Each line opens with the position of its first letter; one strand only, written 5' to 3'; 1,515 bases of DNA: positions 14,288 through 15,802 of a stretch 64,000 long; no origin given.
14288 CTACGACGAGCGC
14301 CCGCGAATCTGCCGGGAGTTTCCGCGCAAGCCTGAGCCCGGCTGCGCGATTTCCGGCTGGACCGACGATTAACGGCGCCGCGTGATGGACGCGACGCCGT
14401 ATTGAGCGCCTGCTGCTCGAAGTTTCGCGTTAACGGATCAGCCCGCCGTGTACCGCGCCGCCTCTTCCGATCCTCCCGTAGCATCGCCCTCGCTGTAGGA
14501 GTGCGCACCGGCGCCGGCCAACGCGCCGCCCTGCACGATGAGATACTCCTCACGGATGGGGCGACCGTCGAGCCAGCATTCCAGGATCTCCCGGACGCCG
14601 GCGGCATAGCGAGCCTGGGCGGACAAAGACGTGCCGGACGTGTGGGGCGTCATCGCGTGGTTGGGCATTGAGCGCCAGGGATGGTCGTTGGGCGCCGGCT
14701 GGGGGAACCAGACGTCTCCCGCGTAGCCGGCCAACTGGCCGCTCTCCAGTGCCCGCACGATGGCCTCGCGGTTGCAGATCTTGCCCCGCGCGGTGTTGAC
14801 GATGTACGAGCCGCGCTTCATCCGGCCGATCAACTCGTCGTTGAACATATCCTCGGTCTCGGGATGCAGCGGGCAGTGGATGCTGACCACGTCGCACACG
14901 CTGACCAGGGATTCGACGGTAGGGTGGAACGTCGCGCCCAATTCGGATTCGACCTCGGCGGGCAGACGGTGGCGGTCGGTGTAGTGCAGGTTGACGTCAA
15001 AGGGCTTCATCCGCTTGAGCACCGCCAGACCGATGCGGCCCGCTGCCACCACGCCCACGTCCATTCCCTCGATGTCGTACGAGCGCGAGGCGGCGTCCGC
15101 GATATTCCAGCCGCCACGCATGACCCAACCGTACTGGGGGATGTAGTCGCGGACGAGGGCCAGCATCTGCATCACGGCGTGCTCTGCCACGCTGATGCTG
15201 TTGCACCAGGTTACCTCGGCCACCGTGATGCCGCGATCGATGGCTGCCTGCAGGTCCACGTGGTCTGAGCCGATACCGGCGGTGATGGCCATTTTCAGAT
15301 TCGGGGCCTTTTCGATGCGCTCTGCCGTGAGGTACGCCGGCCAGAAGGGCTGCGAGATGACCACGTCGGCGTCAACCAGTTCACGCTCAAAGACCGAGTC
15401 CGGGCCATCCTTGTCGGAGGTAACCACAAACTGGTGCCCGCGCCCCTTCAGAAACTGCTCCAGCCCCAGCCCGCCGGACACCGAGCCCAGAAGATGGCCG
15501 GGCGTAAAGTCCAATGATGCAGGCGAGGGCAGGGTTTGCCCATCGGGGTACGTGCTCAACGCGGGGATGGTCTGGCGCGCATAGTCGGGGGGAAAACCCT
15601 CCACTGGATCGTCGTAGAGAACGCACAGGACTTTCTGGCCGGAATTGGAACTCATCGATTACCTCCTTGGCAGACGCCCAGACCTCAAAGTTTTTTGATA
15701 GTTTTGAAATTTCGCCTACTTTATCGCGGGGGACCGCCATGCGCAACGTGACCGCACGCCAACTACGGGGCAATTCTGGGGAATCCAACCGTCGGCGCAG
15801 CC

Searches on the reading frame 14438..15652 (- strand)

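Call 47: search_protein_families(library=pfam, proteins=[window:14438-15652:-], max_evalue=0.001)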
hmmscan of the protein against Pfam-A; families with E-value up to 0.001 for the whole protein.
window:14438-15652:- (404 aa): 2 families
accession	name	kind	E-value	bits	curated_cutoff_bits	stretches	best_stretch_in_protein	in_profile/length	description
PF02826.25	2-Hacid_dh_C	-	1.6e-51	174.7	25.1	1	160-338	1-177/178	D-isomer specific 2-hydroxyacid dehydrogenase, NAD binding domain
PF00389.36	2-Hacid_dh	-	5.6e-17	62.1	24.6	1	68-367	15-130/134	D-isomer specific 2-hydroxyacid dehydrogenase, catalytic domain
